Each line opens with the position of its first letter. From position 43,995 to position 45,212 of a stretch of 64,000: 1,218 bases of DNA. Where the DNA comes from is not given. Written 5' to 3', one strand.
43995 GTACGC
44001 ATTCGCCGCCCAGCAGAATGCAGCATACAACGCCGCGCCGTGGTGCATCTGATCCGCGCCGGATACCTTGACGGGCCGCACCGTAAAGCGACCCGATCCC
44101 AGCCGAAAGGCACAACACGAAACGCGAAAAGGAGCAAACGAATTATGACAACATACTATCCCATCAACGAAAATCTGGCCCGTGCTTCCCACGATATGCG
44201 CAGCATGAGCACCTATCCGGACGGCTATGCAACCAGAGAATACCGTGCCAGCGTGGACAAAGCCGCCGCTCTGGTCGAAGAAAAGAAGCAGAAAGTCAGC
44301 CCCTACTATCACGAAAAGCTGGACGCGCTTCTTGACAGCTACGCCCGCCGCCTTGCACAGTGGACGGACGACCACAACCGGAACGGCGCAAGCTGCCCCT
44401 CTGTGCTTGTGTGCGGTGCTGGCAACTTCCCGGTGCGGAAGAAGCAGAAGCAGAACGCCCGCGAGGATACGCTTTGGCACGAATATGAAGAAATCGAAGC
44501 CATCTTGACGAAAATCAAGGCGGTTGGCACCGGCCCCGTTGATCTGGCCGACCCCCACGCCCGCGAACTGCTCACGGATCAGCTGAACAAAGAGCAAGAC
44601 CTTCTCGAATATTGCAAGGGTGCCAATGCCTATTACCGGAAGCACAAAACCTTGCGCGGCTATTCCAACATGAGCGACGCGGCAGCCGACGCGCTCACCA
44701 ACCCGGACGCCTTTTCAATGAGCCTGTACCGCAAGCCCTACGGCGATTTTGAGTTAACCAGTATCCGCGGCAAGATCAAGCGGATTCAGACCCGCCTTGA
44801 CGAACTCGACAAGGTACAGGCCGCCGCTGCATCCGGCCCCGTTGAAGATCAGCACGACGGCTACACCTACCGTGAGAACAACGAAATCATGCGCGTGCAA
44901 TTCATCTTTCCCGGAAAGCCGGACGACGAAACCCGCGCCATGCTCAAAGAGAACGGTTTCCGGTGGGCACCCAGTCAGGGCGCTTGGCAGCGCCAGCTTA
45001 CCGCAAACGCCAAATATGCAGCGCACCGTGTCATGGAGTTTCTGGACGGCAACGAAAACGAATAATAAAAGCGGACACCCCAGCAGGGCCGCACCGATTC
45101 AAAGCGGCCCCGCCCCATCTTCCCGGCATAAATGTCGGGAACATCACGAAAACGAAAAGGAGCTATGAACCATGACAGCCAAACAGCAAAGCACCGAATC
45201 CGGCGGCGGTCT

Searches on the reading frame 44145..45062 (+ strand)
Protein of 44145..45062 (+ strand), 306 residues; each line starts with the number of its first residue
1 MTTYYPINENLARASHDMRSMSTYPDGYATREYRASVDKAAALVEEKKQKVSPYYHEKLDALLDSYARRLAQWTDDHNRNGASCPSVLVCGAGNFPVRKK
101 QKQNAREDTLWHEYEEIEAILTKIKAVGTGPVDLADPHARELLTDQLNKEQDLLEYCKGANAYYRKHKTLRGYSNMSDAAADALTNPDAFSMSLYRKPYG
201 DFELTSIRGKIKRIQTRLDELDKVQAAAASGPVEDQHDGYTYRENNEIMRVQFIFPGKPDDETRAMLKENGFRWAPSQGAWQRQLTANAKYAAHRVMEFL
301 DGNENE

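Call 19: search_protein_families(library=pfam, proteins=[window:44145-45062:+], max_evalue=0.1)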
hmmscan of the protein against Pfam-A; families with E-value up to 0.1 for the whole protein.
window:44145-45062:+ (306 aa): 1 family
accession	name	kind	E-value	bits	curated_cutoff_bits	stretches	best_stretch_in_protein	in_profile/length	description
PF04404.17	ERF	-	0.051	14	25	0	209-250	3-36/153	ERF superfamily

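Call 20: search_protein_families(library=phrogs, proteins=[window:44145-45062:+], max_evalue=0.01)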
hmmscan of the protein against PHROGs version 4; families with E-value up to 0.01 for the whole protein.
window:44145-45062:+ (306 aa): 2 families
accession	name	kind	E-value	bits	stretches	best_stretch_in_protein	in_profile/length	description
phrog_19458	-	DNA, RNA and nucleotide metabolism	2e-186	619.7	1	1-306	1-306/306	primase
phrog_6744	-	unknown function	7.5e-20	72.3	1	126-298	177-350/355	-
